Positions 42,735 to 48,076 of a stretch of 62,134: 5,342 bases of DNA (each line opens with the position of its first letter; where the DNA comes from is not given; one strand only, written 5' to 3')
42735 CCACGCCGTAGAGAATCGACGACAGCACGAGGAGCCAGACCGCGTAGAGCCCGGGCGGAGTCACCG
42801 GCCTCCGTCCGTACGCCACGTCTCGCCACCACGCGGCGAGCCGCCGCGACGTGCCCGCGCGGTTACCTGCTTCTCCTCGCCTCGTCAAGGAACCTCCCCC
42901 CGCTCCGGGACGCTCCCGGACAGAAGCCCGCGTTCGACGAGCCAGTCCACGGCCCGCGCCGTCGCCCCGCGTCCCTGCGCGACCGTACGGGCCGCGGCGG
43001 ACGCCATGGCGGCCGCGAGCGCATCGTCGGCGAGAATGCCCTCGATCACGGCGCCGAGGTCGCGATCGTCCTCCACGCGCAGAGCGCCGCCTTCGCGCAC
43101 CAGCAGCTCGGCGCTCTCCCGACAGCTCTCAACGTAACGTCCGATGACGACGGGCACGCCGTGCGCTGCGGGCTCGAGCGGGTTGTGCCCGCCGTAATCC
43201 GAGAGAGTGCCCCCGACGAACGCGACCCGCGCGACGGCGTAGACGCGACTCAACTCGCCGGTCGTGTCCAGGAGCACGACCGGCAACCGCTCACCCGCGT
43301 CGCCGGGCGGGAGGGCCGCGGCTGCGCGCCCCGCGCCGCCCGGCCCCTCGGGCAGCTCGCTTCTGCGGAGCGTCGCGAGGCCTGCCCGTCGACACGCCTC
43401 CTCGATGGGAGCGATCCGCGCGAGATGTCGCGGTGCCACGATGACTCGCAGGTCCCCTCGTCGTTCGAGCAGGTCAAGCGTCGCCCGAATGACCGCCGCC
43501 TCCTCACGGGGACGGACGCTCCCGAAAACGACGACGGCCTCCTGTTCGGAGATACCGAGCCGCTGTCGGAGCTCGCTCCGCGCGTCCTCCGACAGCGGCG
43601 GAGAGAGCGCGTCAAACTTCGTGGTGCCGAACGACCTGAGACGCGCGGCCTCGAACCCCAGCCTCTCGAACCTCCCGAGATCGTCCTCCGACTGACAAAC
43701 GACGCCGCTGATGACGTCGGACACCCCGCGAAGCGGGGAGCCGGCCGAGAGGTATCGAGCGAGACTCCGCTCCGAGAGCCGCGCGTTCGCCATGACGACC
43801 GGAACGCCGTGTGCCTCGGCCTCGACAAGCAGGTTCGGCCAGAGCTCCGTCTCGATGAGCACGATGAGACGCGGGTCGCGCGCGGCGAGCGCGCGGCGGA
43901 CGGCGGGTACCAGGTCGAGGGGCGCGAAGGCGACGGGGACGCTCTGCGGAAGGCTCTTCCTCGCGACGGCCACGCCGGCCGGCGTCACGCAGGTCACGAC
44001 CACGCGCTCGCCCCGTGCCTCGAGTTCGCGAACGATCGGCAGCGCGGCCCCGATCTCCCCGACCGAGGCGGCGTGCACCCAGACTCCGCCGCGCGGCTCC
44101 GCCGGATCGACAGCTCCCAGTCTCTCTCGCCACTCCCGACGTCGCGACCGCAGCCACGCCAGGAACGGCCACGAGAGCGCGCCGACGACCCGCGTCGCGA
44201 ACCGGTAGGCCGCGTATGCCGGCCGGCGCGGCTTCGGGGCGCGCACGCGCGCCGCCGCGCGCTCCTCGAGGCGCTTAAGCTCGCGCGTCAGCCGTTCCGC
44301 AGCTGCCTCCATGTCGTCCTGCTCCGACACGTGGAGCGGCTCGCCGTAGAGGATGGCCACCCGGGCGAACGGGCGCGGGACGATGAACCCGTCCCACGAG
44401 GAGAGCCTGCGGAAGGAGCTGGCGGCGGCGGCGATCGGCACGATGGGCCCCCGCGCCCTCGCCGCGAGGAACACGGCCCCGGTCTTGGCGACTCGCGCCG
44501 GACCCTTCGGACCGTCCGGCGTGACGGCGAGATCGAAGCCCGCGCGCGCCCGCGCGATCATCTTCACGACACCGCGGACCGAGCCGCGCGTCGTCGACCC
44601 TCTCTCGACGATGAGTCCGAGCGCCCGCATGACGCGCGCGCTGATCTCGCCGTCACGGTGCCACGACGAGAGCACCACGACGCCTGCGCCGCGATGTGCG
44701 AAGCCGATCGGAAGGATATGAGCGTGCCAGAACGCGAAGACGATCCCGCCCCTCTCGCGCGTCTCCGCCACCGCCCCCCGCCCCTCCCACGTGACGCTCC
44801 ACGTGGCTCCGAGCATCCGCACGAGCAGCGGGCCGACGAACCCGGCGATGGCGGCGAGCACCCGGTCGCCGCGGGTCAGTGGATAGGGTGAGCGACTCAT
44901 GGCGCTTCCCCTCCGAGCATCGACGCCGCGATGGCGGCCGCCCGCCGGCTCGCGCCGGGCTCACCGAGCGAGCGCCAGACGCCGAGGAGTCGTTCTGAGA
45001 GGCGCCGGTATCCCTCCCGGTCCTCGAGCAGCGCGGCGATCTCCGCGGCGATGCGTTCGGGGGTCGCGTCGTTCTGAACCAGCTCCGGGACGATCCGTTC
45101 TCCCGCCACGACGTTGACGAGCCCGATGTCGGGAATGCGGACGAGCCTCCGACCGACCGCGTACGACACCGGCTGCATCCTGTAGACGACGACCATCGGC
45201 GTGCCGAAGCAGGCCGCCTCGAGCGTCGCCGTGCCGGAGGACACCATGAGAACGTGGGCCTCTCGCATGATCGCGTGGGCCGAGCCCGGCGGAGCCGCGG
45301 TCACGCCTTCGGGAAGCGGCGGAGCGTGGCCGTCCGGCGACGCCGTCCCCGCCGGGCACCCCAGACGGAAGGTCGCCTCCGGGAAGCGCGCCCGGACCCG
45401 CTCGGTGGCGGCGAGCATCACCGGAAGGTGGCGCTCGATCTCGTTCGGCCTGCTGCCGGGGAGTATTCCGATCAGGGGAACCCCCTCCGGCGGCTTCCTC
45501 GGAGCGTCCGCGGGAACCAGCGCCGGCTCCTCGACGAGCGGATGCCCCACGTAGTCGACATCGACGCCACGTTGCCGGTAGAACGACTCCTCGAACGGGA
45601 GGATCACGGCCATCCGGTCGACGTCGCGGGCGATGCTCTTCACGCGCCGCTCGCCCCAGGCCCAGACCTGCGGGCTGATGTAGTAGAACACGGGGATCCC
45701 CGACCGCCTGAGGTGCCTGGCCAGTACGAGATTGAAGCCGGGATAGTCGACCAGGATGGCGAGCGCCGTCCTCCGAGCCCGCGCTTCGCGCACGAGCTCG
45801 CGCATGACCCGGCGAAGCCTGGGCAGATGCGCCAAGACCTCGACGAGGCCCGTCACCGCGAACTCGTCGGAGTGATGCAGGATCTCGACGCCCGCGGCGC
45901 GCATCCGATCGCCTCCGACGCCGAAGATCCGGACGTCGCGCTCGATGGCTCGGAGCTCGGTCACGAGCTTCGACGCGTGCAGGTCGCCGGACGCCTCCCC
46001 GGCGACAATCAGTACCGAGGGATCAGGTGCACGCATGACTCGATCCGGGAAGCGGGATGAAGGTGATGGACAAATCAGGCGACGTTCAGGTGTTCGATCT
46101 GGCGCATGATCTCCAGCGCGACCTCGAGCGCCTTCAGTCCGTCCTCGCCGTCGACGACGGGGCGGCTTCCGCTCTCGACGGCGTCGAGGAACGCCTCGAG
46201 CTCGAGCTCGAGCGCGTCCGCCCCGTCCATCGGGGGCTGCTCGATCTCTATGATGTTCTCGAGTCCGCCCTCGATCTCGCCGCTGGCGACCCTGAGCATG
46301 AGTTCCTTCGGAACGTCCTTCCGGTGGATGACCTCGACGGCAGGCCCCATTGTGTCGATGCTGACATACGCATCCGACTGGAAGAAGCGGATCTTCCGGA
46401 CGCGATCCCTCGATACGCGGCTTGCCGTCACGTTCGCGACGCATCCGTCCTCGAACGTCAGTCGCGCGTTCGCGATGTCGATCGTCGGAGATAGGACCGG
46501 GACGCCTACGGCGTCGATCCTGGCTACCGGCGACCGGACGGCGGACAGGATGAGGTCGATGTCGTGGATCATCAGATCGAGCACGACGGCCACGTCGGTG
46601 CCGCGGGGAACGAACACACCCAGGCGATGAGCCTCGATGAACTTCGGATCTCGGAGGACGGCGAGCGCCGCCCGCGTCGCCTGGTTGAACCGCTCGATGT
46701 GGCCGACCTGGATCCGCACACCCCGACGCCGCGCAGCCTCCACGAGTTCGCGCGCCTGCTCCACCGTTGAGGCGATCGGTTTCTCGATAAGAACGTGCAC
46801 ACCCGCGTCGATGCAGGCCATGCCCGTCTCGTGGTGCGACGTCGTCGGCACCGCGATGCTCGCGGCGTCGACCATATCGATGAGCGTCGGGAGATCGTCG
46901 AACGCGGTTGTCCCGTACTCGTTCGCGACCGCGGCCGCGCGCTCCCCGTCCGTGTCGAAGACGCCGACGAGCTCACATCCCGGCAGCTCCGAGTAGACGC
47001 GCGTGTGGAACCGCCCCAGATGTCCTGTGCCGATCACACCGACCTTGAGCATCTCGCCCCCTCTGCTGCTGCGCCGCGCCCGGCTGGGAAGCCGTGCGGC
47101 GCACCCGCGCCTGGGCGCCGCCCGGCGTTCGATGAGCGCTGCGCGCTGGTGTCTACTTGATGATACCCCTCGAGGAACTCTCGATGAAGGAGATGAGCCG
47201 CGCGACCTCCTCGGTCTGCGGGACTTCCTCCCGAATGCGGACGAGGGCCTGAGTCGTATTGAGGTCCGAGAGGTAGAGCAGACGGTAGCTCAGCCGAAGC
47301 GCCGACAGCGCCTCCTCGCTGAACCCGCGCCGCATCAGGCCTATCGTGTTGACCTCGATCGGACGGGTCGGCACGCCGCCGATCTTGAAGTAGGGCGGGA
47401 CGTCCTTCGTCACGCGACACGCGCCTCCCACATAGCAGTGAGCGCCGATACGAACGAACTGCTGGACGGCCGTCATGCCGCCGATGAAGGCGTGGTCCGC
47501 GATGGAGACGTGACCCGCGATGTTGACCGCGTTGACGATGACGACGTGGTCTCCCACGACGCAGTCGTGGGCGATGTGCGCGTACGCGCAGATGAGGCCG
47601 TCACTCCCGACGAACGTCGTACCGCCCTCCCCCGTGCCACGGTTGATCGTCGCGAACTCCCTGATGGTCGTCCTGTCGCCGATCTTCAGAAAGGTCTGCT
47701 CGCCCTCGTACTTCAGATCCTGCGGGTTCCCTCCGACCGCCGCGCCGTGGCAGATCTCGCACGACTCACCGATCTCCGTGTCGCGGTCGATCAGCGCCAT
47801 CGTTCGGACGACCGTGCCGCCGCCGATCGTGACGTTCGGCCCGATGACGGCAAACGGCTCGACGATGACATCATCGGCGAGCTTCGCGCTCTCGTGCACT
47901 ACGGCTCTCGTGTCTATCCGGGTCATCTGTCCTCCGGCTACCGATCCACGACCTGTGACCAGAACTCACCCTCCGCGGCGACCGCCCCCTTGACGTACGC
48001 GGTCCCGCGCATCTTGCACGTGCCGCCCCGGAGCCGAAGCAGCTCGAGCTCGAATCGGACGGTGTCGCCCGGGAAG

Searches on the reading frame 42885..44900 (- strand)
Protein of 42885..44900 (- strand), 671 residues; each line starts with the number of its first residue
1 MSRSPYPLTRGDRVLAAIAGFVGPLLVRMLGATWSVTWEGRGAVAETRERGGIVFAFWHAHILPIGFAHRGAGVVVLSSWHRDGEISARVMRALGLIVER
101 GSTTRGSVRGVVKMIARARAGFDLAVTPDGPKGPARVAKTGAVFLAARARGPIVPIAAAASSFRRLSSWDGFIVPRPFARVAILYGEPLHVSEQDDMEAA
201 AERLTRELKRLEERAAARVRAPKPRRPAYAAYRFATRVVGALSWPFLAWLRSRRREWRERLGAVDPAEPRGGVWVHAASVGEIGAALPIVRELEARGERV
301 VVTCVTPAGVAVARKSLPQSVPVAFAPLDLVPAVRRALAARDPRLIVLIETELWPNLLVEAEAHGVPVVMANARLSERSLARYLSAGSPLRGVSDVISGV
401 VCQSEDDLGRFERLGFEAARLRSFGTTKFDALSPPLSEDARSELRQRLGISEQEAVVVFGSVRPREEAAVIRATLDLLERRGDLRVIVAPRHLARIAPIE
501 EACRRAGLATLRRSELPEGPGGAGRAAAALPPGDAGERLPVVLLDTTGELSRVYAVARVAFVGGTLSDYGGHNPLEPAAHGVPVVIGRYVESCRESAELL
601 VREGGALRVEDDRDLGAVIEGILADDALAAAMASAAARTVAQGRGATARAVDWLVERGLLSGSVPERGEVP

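Call 5: search_protein_families(library=ncbifam, proteins=[window:42885-44900:-])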
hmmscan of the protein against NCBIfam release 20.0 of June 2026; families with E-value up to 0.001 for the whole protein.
window:42885-44900:- (671 aa): 5 families
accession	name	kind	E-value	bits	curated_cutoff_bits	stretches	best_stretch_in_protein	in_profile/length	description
NF004388.0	PRK05749.1-4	equivalog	9.2e-87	291.3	438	1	252-654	31-417/425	lipid IV(A) 3-deoxy-D-manno-octulosonic acid transferase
NF004386.0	PRK05749.1-2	equivalog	3.6e-79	266.5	524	1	234-655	8-424/433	lipid IV(A) 3-deoxy-D-manno-octulosonic acid transferase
NF004385.0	PRK05749.1-1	equivalog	7.9e-65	219.1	590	1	249-652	22-414/425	lipid IV(A) 3-deoxy-D-manno-octulosonic acid transferase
NF004387.0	PRK05749.1-3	equivalog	4.9e-62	210.1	617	1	227-652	8-417/440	lipid IV(A) 3-deoxy-D-manno-octulosonic acid transferase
NF004389.0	PRK05749.1-5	equivalog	1.7e-56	191.9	363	1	253-620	30-373/402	lipid IV(A) 3-deoxy-D-manno-octulosonic acid transferase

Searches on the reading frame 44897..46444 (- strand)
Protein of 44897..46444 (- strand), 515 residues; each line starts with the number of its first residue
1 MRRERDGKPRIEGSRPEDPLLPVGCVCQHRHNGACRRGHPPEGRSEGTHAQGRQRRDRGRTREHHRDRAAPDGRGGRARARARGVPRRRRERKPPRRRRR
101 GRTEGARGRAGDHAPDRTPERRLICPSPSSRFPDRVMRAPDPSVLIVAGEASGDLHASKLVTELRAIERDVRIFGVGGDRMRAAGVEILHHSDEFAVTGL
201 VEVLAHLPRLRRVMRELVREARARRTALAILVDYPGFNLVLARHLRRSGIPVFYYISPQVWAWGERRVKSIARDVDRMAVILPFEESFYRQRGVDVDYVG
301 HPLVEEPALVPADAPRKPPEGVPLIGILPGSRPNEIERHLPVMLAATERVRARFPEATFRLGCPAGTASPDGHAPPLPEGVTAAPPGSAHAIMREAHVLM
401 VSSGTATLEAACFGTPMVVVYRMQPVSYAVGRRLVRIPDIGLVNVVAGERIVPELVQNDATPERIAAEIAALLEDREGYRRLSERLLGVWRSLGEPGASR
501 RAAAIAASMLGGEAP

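Call 56: search_protein_families(library=pfam, max_evalue=0.0001, proteins=[window:44897-46444:-])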
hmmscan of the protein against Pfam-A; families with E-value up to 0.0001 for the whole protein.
window:44897-46444:- (515 aa): 1 family
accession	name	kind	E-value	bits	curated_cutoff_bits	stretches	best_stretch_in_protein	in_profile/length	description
PF02684.21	LpxB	-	9.8e-88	295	22.6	1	144-478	1-344/374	Lipid-A-disaccharide synthetase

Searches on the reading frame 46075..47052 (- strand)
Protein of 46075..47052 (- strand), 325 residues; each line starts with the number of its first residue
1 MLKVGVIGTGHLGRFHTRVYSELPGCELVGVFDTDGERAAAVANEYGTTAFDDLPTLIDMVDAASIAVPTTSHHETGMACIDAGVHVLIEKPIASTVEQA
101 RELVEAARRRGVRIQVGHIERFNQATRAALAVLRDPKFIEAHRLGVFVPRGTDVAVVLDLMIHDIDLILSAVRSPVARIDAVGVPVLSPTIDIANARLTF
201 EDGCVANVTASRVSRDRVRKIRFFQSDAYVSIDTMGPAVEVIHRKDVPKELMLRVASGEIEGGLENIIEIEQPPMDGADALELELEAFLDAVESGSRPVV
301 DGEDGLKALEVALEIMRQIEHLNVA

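Call 56: search_protein_families(library=pfam, max_evalue=0.0001, proteins=[window:46075-47052:-])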
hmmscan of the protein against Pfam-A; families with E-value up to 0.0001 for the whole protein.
window:46075-47052:- (325 aa): 2 families
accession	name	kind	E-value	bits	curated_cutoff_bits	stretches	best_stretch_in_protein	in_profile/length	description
PF01408.29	GFO_IDH_MocA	-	1.7e-33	116.3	24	1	2-118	1-120/120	Oxidoreductase family, NAD-binding Rossmann fold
PF22725.1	GFO_IDH_MocA_C3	-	7.8e-08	32.8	27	1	156-222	45-115/124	GFO/IDH/MocA C-terminal domain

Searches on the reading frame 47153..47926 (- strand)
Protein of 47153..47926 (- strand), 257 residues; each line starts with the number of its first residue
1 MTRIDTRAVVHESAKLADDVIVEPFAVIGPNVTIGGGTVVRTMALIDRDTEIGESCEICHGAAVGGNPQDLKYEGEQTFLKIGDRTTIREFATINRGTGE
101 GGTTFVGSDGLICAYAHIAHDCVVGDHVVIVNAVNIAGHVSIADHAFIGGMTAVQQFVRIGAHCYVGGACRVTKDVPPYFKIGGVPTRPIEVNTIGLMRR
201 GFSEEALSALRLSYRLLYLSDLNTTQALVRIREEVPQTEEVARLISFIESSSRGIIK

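Call 56: search_protein_families(library=pfam, max_evalue=0.0001, proteins=[window:47153-47926:-])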
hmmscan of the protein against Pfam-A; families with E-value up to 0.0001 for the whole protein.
window:47153-47926:- (257 aa): 3 families
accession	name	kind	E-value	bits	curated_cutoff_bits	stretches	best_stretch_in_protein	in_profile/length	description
PF13720.11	Acetyltransf_11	-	6.1e-24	84.7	24.5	1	175-256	1-82/82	Udp N-acetylglucosamine O-acyltransferase; Domain 2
PF00132.30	Hexapep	-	7.6e-20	70.2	27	1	8-41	2-35/36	Bacterial transferase hexapeptide (six repeats)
PF25084.1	LbH_EIF2B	-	3.9e-07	30.5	54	0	92-174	16-101/105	EIF2B subunit epsilon LbH domain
